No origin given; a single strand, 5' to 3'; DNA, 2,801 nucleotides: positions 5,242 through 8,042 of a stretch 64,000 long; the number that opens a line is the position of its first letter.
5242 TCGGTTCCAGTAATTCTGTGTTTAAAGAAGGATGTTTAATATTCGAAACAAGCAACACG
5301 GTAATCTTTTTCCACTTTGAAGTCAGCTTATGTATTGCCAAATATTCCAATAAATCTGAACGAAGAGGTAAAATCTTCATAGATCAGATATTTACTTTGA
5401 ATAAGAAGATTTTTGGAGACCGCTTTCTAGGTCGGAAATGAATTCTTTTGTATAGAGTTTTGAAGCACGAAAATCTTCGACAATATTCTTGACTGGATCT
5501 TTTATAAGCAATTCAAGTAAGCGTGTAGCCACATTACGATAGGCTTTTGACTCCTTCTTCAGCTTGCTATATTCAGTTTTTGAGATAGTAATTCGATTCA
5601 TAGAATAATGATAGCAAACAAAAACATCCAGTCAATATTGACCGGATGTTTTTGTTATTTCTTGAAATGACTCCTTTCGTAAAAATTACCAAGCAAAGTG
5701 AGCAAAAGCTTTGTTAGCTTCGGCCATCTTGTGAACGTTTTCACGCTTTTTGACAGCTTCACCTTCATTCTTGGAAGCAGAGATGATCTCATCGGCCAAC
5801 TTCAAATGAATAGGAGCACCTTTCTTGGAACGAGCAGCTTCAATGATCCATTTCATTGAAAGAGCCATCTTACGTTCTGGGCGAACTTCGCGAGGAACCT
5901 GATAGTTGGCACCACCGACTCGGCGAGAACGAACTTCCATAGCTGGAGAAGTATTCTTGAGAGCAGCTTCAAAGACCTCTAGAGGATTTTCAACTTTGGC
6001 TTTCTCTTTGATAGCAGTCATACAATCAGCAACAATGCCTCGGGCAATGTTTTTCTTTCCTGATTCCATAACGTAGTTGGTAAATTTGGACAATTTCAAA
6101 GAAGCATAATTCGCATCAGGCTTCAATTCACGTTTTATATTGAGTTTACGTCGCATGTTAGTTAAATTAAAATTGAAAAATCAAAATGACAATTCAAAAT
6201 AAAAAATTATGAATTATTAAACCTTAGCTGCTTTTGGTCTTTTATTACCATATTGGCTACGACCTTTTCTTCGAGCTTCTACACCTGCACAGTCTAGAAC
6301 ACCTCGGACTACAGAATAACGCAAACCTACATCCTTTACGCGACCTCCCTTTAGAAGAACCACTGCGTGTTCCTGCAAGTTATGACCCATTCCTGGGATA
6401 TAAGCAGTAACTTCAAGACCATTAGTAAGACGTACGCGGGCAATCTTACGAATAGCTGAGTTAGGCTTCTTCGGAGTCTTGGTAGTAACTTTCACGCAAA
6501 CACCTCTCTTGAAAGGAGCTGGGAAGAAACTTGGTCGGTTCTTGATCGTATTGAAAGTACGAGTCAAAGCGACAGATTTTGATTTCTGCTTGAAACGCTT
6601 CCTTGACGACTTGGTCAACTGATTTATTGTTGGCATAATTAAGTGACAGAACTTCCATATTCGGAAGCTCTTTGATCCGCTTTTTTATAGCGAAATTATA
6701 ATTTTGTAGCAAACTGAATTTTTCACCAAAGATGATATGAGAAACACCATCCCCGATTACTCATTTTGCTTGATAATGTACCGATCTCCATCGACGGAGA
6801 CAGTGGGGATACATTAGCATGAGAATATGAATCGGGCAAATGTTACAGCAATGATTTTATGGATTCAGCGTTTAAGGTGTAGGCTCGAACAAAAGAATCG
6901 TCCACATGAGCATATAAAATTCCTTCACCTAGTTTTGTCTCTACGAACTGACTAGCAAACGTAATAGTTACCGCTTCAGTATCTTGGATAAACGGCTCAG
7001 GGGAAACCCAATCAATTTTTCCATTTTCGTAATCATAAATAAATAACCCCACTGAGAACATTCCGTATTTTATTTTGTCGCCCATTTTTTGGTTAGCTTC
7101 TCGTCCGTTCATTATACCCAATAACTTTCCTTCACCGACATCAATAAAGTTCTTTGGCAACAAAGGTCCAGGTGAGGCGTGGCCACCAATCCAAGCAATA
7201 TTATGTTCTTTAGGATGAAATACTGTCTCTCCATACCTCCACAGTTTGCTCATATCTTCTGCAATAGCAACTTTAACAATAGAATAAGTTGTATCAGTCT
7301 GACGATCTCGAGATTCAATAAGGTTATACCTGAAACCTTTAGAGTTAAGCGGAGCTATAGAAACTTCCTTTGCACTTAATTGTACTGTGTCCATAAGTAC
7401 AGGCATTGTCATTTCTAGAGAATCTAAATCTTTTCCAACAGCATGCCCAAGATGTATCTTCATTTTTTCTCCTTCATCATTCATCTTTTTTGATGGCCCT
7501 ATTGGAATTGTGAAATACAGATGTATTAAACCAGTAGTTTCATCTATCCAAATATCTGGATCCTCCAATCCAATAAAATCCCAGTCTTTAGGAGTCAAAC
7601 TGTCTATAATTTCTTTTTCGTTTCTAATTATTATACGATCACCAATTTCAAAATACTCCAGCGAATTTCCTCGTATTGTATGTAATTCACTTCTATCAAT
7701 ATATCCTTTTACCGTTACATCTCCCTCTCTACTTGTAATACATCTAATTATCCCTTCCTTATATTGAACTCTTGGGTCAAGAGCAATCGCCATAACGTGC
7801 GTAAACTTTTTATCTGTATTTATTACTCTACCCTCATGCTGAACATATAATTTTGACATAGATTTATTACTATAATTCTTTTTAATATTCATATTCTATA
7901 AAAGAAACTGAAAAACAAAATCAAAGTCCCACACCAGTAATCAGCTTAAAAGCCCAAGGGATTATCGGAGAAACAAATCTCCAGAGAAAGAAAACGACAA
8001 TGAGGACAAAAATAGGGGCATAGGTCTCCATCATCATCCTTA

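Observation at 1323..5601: Two toxin–antitoxin-like pairs and a peptidoglycan amidase inserted into the str operon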

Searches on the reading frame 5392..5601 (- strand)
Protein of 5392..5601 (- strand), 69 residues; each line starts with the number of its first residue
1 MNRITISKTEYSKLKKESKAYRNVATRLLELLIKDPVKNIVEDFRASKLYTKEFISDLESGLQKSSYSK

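Call 3: search_protein_families(library=pfam, proteins=[window:5392-5601:-], max_evalue=1)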
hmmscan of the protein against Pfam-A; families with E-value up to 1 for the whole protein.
window:5392-5601:- (69 aa): 0 families

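Call 4: search_protein_families(library=ncbifam, proteins=[window:5392-5601:-], max_evalue=1)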
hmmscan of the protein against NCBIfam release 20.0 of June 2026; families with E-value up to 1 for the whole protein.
window:5392-5601:- (69 aa): 0 families

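Call 20: search_protein_families(library=padloc, proteins=[window:5392-5601:-], max_evalue=1)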
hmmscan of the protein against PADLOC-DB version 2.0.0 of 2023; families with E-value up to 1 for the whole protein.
window:5392-5601:- (69 aa): 0 families
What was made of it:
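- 5392..5601 (-): AT1: 69-aa putative antitoxin of an uncurated family with a conserved C-terminal motif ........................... No Pfam, NCBIfam or PADLOC hit (calls 3, 4, 20).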

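Call 21: search_protein_families(library=phrogs, proteins=[window:5392-5601:-], max_evalue=0.1)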
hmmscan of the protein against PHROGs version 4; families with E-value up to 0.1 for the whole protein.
window:5392-5601:- (69 aa): 3 families
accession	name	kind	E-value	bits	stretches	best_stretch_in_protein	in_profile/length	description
phrog_15090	-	unknown function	0.021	15.6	1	10-53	83-127/178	-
phrog_30992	-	unknown function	0.056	14.5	0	27-66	2-40/78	-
phrog_23315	-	unknown function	0.098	13.5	0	18-40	7-31/53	-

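Call 23: find_homologous_proteins(query=window:5392-5601:-, max_evalue=0.001)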
Query window:5392-5601:- (69 aa): 12 proteins with E <= 0.001 among 12 candidates.
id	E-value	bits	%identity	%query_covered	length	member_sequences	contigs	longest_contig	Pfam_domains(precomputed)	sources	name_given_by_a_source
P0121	3.2e-33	129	96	100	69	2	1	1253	-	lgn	-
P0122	8.5e-30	119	85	99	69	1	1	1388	-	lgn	-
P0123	6.9e-28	113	80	100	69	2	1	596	-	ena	-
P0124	4.1e-27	110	83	100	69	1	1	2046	-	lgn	-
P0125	7.8e-27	109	80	100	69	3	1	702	-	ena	-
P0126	1.3e-25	105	77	100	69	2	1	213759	-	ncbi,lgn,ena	-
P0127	2.1e-24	102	78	97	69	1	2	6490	-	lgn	-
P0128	1.1e-23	99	79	99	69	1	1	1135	-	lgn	-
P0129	9.3e-22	93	71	100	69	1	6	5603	-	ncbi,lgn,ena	-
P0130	9.6e-20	87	61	100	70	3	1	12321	-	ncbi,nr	ncbi:MAG: hypothetical protein Q8Q17_02690 [bacterium]|nr:hypothetical protein [bacterium]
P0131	2.6e-16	76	55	100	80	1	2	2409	-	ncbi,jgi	-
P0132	1.1e-6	46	71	55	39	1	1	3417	-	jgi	jgi:hypothetical protein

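Call 27: find_encoding_contigs(protein=P0130, flank=5000, max_places=3)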
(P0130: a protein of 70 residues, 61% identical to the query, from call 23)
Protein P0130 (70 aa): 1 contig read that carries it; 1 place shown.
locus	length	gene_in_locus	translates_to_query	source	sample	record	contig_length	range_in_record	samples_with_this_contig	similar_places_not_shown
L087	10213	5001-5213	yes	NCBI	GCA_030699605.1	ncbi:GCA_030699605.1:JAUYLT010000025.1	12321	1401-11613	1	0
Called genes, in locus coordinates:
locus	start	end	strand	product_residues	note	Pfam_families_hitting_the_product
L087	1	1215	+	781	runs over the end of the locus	PF13884:Peptidase_S74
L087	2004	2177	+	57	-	-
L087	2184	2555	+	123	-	PF01850:PIN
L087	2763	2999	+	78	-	PF04255:DUF433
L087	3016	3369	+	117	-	PF18480:DUF5615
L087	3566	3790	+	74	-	PF14076:DUF4258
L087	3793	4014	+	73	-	PF10049:DUF2283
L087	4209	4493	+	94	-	-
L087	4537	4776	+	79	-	PF10049:DUF2283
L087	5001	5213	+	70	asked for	-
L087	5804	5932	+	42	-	-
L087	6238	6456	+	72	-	-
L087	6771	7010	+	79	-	PF21748:UPF0150 (weak)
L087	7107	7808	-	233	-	PF01797:Y1_Tnp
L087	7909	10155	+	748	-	PF17191:RecG_wedge, PF01336:tRNA_anti-codon (weak), PF00270:DEAD, PF04851:ResIII, PF22590:Cas3-like_C_2 (faint), PF00271:Helicase_C, PF19833:RecG_dom3_C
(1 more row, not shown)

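Call 28: find_encoding_contigs(protein=P0131, flank=5000, max_places=3)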
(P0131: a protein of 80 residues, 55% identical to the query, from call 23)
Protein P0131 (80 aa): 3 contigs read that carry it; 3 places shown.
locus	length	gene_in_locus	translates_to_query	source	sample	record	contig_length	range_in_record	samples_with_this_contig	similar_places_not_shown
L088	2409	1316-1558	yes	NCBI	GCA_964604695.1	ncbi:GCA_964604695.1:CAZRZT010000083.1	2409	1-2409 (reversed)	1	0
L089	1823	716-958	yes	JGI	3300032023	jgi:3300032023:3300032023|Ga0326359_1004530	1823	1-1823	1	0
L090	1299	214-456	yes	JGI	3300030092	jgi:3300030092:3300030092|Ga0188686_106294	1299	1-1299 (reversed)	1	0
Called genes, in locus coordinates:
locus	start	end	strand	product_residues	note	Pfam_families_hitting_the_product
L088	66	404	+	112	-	-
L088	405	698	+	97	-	-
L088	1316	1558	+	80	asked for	-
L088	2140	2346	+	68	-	-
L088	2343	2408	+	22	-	?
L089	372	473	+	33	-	-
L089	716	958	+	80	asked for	-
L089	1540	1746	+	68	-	-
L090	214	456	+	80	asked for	-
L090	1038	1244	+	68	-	-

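Call 29: find_encoding_contigs(protein=P0129, flank=5000, max_places=3)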
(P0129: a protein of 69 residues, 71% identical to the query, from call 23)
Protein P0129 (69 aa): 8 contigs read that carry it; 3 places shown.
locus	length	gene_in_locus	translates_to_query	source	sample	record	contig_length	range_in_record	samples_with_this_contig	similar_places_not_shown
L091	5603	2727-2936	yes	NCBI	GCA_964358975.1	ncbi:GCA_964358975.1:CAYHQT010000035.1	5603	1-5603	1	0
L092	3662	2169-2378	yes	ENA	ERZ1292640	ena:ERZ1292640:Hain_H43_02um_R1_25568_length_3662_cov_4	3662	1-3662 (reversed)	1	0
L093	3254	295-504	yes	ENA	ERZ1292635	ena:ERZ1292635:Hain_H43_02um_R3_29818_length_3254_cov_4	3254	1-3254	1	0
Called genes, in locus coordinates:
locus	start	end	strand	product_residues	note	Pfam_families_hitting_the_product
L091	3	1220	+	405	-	?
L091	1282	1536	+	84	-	PF15919:HicB_lk_antitox, PF21748:UPF0150 (weak)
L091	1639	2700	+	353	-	-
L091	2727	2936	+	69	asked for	-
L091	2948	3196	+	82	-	-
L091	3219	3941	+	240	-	PF02463:SMC_N (faint), PF00005:ABC_tran, PF13304:AAA_21 (faint)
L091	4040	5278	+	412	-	PF12704:MacB_PCD, PF02687:FtsX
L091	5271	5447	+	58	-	-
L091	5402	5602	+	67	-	?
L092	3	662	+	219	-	?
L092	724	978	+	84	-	PF15919:HicB_lk_antitox, PF21748:UPF0150 (weak)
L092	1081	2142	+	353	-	-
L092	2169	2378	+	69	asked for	-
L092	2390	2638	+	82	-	-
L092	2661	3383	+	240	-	PF02463:SMC_N (faint), PF00005:ABC_tran, PF13304:AAA_21 (faint)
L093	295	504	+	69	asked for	-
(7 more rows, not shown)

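Call 30: find_encoding_contigs(protein=P0127, flank=5000, max_places=3)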
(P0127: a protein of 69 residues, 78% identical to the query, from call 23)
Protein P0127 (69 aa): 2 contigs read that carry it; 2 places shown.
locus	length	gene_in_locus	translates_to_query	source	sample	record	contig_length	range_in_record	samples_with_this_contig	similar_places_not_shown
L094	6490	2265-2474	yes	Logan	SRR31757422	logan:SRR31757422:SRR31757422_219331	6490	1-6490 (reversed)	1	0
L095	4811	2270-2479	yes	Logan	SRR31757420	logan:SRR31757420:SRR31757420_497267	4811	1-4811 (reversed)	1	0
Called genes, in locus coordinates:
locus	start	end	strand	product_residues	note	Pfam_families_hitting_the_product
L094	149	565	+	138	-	-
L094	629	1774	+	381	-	-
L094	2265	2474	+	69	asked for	-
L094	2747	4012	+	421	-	PF14559:TPR_19 (faint)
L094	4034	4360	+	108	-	-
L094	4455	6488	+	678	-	?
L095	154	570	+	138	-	-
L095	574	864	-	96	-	-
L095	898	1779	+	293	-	-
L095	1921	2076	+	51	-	PF00471:Ribosomal_L33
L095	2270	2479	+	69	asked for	-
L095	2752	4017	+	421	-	PF14559:TPR_19 (faint)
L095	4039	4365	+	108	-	-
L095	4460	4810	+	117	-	?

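Call 36: search_solved_structures(query=A2, max_evalue=10, show_alignments=1)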
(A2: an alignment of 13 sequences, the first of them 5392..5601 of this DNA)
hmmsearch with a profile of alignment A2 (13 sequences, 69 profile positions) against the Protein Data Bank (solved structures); distinct sequences matched with E-value up to 10: 15.
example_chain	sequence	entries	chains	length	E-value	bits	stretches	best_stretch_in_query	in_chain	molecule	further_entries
1nh2_B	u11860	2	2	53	0.0067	19.7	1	25-63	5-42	Transcription initiation factor IIA large chain | PROTEIN (TRANSCRIPTION FACTOR IIA - TOA1N SUBUNIT)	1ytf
5fmf_M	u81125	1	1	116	0.014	18.7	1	25-61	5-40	RNA POLYMERASE II PRE-INITIATION COMPLEX, TOA1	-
6gyk_U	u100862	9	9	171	0.034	17.4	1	25-60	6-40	Transcription initiation factor IIA large subunit,Transcription initiation factor IIA larg | Transcription initiation factor IIA large subunit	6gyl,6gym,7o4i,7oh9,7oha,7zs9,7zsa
9mkp_A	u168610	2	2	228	0.053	16.8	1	15-49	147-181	Capsid protein p25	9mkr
8wfb_A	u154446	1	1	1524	0.068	16.5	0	5-62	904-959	dPspCas13b-ADAR2DD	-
1rm1_C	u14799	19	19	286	0.08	16.2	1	25-60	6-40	Transcription initiation factor IIA large chain | TRANSCRIPTION INITIATION FACTOR IIA LARGE SUBUNIT | TOA1 isoform 1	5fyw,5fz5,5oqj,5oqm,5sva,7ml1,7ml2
7pkq_w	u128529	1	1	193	0.64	13.4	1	17-49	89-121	mS26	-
5oqm_k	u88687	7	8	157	0.75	13.1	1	37-58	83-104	Mediator of RNA polymerase II transcription subunit 10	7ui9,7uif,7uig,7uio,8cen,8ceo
5fiq_A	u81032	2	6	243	0.93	12.8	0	4-21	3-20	EXD1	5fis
9lf8_R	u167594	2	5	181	1.1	12.5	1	9-46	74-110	Entry-fusion complex associated protein OPG095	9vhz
1ypy_A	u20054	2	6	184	1.2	12.5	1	9-46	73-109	Virion membrane protein | Virion membrane protein M25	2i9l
4u6h_E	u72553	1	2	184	1.2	12.5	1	9-46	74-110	Protein L1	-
8zu9_E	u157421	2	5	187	1.2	12.5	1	9-46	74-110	Entry-fusion complex associated protein OPG095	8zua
22ll_Aa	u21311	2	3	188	1.2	12.4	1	9-46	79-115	Entry-fusion complex associated protein OPG095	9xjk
9j7y_G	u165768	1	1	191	1.3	12.4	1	9-46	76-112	Entry-fusion complex associated protein OPG095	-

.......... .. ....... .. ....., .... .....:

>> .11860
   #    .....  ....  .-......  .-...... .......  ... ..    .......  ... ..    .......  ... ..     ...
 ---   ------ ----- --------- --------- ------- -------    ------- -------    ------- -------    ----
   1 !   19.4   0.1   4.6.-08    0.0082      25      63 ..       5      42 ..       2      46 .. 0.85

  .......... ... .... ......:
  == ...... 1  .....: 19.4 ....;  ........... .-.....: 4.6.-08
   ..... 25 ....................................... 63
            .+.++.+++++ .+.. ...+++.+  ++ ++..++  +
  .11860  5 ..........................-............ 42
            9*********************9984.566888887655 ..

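Call 51: predict_structure(alignment_id=A4)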
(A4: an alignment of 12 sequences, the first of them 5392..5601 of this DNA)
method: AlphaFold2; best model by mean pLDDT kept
length: 69 residues; sequences in the alignment: 12
mean_pLDDT: 81.2   pTM: 0.43
mean pLDDT of the five models: 81.2, 81.2, 78.6, 78.1, 74.3
residues with pLDDT >= 90: 15; 70-90: 42; 50-70: 10; < 50: 2
segments of 3 or more residues with pLDDT < 50: none
pLDDT, mean of each block of 10 residues (from residue 1): 82 91 78 72 88 89 66
secondary structure, 60 per line:
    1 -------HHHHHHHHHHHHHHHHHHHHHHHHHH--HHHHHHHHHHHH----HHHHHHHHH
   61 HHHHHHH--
elements in order: H8-33 H36-47 H52-67

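Call 53: search_protein_representatives(alignment_id=A4)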
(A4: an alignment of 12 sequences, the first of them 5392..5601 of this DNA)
Query: 12 sequences, 69 profile positions. Proteins with E-value up to 0.001 (for the whole library): 166; up to 1e-10: 49; up to 1e-30: 0. The best 150 are listed.
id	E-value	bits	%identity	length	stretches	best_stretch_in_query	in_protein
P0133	4.0e-26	106.8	-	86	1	1-69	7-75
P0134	1.6e-25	104.8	-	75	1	4-69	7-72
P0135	1.8e-25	104.7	-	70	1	1-69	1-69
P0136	8.0e-25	102.6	-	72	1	1-68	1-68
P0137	1.2e-24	102.1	-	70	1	1-69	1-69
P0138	1.8e-24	101.5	-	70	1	1-69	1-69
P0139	2.0e-24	101.4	-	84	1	1-69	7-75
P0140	2.5e-24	101.0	-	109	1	1-69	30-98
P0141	4.1e-24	100.3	-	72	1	1-69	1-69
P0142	6.4e-24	99.7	-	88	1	2-69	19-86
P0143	1.7e-23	98.4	-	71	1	1-68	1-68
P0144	3.0e-22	94.4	-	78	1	1-69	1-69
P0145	1.3e-21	92.4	-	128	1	4-68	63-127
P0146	1.5e-21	92.1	-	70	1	1-69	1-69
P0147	8.1e-21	89.8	-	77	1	3-69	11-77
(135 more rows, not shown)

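Call 55: fold_search(model_id=the predicted structure, library=pdb)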
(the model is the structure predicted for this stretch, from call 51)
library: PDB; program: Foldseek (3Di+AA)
matches with E <= 10: 29; with E <= 0.001: 0
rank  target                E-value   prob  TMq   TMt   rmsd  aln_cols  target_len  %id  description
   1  4q96_B                1.9e+00  0.23  0.39  0.23   4.5        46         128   24  CID of human RPRD1B in complex with an unmodified CTD peptide (released 2014-06-04)
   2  8p8m_QQ               2.1e+00  0.15  0.47  0.26   7.1        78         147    8  Yeast 60S ribosomal subunit, RPL39 deletion (released 2024-06-12)
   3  7o86_B                2.3e+00  0.20  0.36  0.28   2.3        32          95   16  1.73A X-ray crystal structure of the conserved C-terminal (CCT) of human SPAK (released 2021-09-22)
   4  6eri_Az               2.6e+00  0.18  0.45  0.19   6.1        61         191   18  Structure of the chloroplast ribosome with chl-RRF and hibernation-promoting factor (released 2018-04-18)
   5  4v8p_EO               2.6e+00  0.12  0.45  0.24   8.8        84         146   15  T.thermophila 60S ribosomal subunit in complex with initiation factor 6. (released 2014-07-09)
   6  7o86_A                2.9e+00  0.18  0.36  0.27   2.2        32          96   16  1.73A X-ray crystal structure of the conserved C-terminal (CCT) of human SPAK (released 2021-09-22)
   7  1wqf                  3.6e+00  0.14  0.46  0.19   7.1        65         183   12  Crystal structure of Ribosome recycling factor from Mycobacterium Tuberculosis (released 2005-02-22)
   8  4kb2                  5.0e+00  0.12  0.47  0.20   7.2        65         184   12  Crystal structure of ribosome recycling factor mutant R109A from Mycobacterium tuberculosis (released 2014-03-12)
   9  7okw_A                5.4e+00  0.11  0.35  0.27   2.3        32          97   16  1.62A X-ray crystal structure of the conserved C-terminal (CCT) of human OSR1 (released 2021-09-22)
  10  4kdd                  5.8e+00  0.11  0.46  0.20   7.2        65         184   12  Structure of Mycobacterium tuberculosis ribosome recycling factor in presence of detergent (released 2014-03-12)
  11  9a5g_A                6.3e+00  0.10  0.45  0.19   6.8        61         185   15  Integrative model of RRF-YTWF by crosslinking MS and deep learning (released 2024-09-18)
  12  2v3s_A                6.3e+00  0.09  0.35  0.27   2.3        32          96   16  Structural insights into the recognition of substrates and activators by the OSR1 kinase (released 2007-07-03)
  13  4kaw                  6.8e+00  0.09  0.45  0.19   7.2        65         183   12  Crystal structure of ribosome recycling factor mutant R39G from Mycobacterium tuberculosis (released 2014-03-19)
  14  8p1p_A                6.8e+00  0.05  0.34  0.08   7.2        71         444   21  USP28 in complex with AZ1 (released 2024-05-22)
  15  4me9_B                6.8e+00  0.03  0.24  0.12   4.6        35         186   23  Crystal structure of a transcriptional regulator, TetR family (BCE_2991) from Bacillus cereus ATCC 10987 at 2.50 A res (released 2013-09-25)
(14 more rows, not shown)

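Call 57: search_protein_families(library=pfam, alignment_id=A5, max_evalue=0.01)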
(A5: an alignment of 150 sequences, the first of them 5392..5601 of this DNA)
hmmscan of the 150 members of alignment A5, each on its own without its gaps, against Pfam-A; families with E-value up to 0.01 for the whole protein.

A. member 1, window:5392-5601:- (69 aa): 0 families

B. families by the number of members that match (of 150 scanned): 14 families
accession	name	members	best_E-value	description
PF23613.1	ELP3_N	2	6.8e-05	ELP3 N-terminal domain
PF24113.1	DUF7387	1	6.5e-05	Family of unknown function (DUF7387)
PF25708.1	Phage_T7_Gp5_9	1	0.00022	Phage T7 gp5.9 RecBCD inhibitor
PF18220.6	BspA_v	1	0.00053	Adhesin BspA variable domain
PF08153.17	NGP1NT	1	0.00073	NGP1NT (NUC091) domain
PF08280.17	HTH_Mga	1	0.0009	M protein trans-acting positive regulator (MGA) HTH domain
PF11447.13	DUF3201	1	0.0022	Protein of unknown function (DUF3201)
PF18833.7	TPR_22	1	0.0048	Tetratricopeptide repeat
PF02789.23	Peptidase_M17_N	1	0.0053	Cytosol aminopeptidase family, N-terminal domain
PF05701.16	WEMBL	1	0.0062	Weak chloroplast movement under blue light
PF13932.14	SAM_GIDA_C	1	0.0063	tRNA modifying enzyme MnmG/GidA C-terminal helical bundle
PF17239.7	DUF5312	1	0.0077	Family of unknown function (DUF5312)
PF12987.12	DUF3871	1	0.0084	Domain of unknown function, B. Theta Gene description (DUF3871)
PF13250.11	DUF4041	1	0.0087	Domain of unknown function (DUF4041)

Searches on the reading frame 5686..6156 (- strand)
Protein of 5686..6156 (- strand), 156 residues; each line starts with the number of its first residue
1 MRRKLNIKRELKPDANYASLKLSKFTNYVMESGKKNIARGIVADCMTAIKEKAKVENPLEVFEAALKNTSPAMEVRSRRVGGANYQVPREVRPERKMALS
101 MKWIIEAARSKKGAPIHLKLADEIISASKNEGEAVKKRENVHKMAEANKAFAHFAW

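Call 3: search_protein_families(library=pfam, proteins=[window:5686-6156:-], max_evalue=1)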
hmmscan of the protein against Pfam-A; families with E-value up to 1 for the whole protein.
window:5686-6156:- (156 aa): 1 family
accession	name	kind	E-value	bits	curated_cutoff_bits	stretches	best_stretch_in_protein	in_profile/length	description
PF00177.27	Ribosomal_S7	-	2.7e-53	180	24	1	1-149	1-148/148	Ribosomal protein S7p/S5e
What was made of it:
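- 5686..6156 (-): rpsG (ribosomal protein S7). PF00177, 2.7e-53 (call 3).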

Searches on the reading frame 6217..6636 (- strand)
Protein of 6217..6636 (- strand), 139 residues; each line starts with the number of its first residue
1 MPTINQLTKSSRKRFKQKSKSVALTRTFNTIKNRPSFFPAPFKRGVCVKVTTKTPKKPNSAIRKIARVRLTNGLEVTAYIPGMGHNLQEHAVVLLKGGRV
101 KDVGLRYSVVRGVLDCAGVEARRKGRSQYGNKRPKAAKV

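Call 3: search_protein_families(library=pfam, proteins=[window:6217-6636:-], max_evalue=1)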
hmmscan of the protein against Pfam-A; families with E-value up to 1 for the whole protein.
window:6217-6636:- (139 aa): 1 family
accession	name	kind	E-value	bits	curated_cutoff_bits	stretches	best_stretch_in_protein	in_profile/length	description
PF00164.32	Ribosom_S12_S23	-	2.4e-31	108.2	22.3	1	35-135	6-109/110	Ribosomal protein S12/S23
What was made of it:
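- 6217..6636 (-): rpsL (ribosomal protein S12), first gene of the str cluster. PF00164, 2.4e-31 (call 3).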

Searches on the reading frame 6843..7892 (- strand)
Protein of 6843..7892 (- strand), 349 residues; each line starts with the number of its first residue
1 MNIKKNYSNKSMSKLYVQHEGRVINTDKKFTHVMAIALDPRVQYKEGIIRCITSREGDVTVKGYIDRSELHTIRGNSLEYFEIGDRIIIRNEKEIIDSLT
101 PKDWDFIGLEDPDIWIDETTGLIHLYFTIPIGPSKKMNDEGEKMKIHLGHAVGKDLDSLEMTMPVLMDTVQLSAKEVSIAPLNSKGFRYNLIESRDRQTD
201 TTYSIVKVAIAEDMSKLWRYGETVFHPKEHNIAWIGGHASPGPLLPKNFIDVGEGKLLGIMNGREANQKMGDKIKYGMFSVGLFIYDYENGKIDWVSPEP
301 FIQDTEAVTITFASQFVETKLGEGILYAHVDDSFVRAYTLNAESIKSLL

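Call 3: search_protein_families(library=pfam, proteins=[window:6843-7892:-], max_evalue=1)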
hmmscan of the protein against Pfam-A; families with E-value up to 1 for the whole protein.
window:6843-7892:- (349 aa): 1 family
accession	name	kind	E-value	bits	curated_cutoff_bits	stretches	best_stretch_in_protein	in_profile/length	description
PF08433.16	KTI12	-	0.15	11.9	22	1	185-220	83-117/271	Chromatin associated protein KTI12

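Call 84: search_protein_families(library=ncbifam, proteins=[window:6843-7892:-], max_evalue=0.1)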
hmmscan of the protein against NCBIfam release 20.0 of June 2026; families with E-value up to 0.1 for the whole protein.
window:6843-7892:- (349 aa): 0 families

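Call 85: search_solved_structures(query=window:6843-7892:-, max_evalue=1)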
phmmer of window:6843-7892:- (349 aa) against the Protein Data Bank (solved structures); distinct sequences matched with E-value up to 1: 0.
